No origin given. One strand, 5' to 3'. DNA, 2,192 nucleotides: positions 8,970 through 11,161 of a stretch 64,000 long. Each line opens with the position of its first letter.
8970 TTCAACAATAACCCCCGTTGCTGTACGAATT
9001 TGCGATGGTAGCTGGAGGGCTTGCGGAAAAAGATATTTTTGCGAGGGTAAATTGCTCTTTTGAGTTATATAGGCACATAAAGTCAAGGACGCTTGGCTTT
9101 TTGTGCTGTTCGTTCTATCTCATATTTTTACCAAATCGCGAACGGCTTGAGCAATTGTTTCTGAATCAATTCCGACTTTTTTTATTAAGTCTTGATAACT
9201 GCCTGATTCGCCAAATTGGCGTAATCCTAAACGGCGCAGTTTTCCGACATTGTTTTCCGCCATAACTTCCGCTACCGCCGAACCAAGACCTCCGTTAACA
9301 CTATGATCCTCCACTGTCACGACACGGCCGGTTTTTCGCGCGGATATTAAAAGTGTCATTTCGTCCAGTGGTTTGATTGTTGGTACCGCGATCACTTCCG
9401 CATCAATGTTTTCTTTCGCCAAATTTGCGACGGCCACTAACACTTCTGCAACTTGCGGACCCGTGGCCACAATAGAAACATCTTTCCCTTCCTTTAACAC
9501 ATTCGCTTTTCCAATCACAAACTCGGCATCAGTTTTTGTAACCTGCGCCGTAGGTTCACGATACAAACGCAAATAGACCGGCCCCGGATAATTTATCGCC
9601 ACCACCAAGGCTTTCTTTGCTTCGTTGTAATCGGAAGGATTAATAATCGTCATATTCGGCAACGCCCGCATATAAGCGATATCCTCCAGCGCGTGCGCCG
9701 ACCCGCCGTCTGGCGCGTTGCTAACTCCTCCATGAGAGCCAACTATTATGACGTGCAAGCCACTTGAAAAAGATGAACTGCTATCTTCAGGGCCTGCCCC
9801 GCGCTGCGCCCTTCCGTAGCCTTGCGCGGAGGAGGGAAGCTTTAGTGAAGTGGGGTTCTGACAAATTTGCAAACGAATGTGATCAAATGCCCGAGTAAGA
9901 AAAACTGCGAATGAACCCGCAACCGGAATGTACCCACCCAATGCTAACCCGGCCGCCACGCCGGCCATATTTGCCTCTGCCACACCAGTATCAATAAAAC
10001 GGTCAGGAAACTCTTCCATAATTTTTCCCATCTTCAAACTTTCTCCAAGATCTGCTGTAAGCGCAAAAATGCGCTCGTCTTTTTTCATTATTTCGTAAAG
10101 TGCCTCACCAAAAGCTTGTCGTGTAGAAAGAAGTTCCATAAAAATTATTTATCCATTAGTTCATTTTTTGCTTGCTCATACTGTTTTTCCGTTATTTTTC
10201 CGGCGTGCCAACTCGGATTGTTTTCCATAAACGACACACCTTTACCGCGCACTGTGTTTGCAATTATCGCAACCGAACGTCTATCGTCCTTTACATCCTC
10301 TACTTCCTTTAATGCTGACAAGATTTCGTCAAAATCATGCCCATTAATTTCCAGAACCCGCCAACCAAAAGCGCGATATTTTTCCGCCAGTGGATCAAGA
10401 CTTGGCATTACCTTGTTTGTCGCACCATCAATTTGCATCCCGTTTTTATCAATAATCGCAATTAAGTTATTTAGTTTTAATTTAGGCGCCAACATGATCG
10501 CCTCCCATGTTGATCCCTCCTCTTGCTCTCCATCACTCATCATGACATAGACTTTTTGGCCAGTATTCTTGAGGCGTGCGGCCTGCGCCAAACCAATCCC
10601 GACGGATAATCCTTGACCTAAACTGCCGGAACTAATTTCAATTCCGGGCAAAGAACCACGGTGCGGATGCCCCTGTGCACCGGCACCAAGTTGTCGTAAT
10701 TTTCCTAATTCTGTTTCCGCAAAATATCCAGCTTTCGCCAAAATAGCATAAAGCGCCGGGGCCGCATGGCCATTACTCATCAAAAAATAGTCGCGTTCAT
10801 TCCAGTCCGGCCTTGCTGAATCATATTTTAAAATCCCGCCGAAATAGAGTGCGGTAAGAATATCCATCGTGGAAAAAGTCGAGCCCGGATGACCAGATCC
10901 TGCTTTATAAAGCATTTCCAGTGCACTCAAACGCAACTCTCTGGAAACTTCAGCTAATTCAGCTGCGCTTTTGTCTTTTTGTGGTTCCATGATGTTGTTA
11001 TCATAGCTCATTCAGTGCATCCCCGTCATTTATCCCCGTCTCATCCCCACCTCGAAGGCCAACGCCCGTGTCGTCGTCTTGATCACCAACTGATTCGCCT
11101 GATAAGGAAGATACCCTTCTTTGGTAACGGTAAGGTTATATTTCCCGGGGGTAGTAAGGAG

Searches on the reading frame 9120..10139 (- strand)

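Call 75: search_protein_families(library=pfam, proteins=[window:9120-10139:-], max_evalue=0.0001)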
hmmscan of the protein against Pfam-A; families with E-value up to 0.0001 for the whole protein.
window:9120-10139:- (339 aa): 3 families
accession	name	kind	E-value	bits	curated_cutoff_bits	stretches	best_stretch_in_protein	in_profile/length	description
PF02779.29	Transket_pyr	-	4.6e-39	134.3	27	2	4-113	3-122/174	Transketolase, pyrimidine binding domain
PF02780.25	Transketolase_C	-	5e-33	114.1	25.9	1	210-329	1-124/124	Transketolase, C-terminal domain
PF22613.1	Transketolase_C_1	-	2.1e-09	38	27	1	217-325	10-113/113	Transketolase-like TK C-terminal domain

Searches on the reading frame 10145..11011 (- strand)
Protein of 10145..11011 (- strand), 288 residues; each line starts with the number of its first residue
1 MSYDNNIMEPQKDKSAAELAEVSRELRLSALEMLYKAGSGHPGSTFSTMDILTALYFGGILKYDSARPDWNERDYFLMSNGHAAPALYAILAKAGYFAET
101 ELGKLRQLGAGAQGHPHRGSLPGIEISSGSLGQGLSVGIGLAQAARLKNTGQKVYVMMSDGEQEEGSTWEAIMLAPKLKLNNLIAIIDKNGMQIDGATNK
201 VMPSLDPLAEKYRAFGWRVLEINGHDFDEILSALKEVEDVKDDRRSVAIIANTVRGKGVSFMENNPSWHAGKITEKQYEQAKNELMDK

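Call 75: search_protein_families(library=pfam, proteins=[window:10145-11011:-], max_evalue=0.0001)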
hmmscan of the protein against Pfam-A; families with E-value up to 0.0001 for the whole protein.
window:10145-11011:- (288 aa): 4 families
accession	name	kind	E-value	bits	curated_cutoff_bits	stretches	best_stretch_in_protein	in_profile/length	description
PF00456.26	Transketolase_N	-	6e-53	180.4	22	1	24-285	7-275/334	Transketolase, thiamine diphosphate binding domain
PF13292.11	DXP_synthase_N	-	4e-10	39.8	21.2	1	12-198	11-179/274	1-deoxy-D-xylulose-5-phosphate synthase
PF00676.26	E1_dh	-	4.2e-07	29.7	22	1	103-242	75-212/300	Dehydrogenase E1 component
PF09364.15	XFP_N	-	4.9e-06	26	23.7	1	120-240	119-250/364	XFP N-terminal domain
